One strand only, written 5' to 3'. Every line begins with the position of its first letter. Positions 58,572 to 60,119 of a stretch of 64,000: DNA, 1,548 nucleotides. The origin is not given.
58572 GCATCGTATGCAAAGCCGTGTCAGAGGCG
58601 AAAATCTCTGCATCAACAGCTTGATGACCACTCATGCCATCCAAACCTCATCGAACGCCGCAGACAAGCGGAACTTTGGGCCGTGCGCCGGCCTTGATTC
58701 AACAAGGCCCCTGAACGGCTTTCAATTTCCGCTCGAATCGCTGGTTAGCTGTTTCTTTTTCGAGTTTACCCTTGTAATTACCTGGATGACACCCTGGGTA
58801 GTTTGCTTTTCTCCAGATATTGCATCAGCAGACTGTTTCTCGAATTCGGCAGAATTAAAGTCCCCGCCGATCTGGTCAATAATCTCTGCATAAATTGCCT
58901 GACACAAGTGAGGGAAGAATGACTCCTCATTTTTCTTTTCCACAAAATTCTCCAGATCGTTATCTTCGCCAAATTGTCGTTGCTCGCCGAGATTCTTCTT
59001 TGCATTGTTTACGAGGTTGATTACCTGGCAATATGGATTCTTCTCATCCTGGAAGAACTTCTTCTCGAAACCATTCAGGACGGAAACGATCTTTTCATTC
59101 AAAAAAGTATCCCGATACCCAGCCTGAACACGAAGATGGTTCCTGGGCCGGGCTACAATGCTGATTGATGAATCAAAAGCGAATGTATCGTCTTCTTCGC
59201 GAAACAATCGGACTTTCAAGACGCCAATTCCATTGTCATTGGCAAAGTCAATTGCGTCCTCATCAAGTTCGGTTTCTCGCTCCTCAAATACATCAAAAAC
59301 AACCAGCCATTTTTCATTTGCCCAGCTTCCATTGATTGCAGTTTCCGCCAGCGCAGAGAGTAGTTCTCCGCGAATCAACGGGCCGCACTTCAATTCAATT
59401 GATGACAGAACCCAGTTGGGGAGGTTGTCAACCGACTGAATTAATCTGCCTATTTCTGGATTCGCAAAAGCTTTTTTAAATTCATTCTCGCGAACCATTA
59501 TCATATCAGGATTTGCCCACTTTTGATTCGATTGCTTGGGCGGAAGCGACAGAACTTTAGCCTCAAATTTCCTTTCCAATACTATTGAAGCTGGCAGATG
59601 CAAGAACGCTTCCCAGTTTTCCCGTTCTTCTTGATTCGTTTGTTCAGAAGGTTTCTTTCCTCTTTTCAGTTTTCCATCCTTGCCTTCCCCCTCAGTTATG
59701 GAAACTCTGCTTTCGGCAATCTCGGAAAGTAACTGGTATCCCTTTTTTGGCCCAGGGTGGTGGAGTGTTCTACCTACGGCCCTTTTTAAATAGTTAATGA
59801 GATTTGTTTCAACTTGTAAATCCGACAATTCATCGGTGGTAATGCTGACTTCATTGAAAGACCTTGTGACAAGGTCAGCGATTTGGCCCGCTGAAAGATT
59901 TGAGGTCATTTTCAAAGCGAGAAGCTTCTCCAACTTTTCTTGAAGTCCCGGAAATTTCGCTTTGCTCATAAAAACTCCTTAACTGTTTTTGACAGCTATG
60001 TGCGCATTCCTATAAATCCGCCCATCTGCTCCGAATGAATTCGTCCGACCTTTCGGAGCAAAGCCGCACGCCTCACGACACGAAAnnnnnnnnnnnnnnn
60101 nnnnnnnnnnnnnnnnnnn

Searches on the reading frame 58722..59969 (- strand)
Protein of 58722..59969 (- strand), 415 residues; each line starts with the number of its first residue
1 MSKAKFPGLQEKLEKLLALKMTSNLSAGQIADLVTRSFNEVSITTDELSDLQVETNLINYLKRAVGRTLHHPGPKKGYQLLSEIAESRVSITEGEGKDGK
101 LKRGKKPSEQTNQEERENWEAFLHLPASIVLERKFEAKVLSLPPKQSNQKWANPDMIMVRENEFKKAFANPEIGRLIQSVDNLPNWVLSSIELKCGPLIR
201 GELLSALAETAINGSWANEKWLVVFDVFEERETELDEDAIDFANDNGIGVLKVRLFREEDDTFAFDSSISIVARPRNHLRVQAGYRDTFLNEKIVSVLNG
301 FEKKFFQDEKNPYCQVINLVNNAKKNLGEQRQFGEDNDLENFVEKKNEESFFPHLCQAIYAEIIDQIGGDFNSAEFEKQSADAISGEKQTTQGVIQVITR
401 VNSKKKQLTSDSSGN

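Call 8: search_protein_families(library=pfam, proteins=[window:58722-59969:-], max_evalue=0.01)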
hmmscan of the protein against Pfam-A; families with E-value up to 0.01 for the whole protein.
window:58722-59969:- (415 aa): 0 families

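Call 33: find_encoding_contigs(protein=window:58722-59969:-, flank=9000, max_places=10)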
Protein window:58722-59969:- (415 aa): 5 contigs read that carry it; 5 places shown.
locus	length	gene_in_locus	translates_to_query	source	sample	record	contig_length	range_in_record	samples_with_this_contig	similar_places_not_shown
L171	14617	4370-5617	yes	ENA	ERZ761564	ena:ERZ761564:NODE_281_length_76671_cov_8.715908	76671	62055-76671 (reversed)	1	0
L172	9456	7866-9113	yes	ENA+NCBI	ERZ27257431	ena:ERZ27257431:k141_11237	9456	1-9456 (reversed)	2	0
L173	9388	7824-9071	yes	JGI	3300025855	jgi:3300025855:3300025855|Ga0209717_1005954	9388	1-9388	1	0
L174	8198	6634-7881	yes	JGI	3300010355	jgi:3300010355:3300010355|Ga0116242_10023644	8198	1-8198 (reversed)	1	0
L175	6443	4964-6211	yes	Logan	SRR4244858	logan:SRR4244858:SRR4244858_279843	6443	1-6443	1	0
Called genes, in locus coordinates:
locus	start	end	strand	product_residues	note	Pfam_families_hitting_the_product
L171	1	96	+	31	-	?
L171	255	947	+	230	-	-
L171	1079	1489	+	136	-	PF20274:cREC_REC (weak)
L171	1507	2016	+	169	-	-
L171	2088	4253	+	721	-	PF00772:DnaB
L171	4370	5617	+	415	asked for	-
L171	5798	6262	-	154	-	PF10387:DUF2442, PF13560:HTH_31 (faint)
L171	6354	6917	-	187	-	-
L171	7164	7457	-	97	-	-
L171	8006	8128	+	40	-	-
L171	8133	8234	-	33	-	-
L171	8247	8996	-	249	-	PF13340:DUF4096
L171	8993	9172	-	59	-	-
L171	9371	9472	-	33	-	-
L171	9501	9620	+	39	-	-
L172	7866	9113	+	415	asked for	-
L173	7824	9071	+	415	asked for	-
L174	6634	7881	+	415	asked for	-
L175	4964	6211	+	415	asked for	-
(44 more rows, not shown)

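Call 41: search_protein_families(library=padloc, proteins=[window:58722-59969:-], max_evalue=0.01)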
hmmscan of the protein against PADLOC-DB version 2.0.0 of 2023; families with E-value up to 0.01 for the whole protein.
window:58722-59969:- (415 aa): 0 families

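Call 42: search_protein_families(library=ncbifam, proteins=[window:58722-59969:-], max_evalue=0.01)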
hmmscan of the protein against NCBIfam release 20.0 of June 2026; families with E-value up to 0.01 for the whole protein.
window:58722-59969:- (415 aa): 0 families
